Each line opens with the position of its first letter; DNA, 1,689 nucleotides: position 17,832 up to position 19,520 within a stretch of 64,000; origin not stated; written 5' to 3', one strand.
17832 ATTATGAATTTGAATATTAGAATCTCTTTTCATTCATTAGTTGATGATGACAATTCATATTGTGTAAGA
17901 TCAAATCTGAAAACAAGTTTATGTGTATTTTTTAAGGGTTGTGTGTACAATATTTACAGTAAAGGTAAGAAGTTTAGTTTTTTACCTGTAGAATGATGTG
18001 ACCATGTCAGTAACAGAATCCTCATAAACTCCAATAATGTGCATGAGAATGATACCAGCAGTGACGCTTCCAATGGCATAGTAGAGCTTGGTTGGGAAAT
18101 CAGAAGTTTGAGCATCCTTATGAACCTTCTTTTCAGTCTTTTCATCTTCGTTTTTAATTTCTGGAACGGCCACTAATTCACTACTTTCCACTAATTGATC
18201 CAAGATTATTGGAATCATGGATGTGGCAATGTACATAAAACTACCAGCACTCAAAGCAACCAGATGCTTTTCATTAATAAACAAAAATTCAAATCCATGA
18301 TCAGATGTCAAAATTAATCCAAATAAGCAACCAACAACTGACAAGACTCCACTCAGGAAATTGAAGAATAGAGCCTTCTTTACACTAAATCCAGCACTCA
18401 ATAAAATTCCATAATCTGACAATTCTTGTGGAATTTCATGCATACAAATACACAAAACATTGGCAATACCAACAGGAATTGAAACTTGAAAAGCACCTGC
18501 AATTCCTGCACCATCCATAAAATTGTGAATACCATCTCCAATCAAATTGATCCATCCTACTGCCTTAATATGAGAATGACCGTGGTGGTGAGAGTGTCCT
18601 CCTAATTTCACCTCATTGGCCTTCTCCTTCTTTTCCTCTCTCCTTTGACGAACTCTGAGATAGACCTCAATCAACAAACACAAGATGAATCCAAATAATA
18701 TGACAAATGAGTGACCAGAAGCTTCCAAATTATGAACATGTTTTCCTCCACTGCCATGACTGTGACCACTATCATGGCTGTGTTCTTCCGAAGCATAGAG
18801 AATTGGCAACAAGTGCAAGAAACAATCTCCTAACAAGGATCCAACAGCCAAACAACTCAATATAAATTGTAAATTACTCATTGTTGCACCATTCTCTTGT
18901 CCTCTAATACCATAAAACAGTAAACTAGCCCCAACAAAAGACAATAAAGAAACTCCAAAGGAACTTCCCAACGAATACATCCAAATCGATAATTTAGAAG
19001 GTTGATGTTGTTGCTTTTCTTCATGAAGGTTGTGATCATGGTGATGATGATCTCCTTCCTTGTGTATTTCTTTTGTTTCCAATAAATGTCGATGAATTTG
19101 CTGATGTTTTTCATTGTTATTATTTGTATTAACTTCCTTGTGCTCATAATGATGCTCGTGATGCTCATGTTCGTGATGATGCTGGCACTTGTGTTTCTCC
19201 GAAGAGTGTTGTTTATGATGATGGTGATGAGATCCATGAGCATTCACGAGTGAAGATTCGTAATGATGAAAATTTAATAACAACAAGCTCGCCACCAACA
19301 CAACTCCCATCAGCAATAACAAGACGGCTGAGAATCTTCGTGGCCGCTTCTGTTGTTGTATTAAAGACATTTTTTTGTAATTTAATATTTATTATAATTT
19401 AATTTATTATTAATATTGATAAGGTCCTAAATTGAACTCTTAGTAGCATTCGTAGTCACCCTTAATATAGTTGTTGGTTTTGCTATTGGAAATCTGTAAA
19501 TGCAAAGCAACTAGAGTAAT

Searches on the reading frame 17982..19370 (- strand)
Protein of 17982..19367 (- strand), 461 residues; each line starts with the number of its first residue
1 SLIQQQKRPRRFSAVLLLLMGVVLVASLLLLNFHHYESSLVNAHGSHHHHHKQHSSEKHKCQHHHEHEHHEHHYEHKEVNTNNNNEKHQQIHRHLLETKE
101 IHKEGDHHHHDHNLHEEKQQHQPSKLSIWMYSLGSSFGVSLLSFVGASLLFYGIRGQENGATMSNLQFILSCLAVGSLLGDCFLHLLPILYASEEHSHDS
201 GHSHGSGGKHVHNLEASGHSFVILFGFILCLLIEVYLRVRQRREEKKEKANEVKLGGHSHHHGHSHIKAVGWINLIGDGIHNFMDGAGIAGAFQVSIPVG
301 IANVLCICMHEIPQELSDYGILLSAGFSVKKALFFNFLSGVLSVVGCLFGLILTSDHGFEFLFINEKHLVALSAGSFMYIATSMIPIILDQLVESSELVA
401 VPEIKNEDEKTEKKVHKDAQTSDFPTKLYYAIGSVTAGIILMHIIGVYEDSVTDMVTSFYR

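Call 10: search_protein_families(library=pfam, proteins=[window:17982-19367:-], max_evalue=0.001)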
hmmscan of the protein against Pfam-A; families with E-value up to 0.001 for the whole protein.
window:17982-19367:- (461 aa): 1 family
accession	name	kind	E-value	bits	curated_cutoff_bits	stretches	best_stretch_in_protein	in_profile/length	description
PF02535.28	Zip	-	6.4e-37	127.9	35.1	1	133-385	5-291/323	ZIP Zinc transporter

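Call 61: find_encoding_contigs(protein=window:17982-19367:-, flank=1000, max_places=2)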
Protein window:17982-19367:- (461 aa): no gene with exactly this product is on record in the collection.

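Call 63: find_encoding_contigs(protein=window:17985-19370:-, flank=1000, max_places=2)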
Protein window:17985-19370:- (462 aa): no gene with exactly this product is on record in the collection.
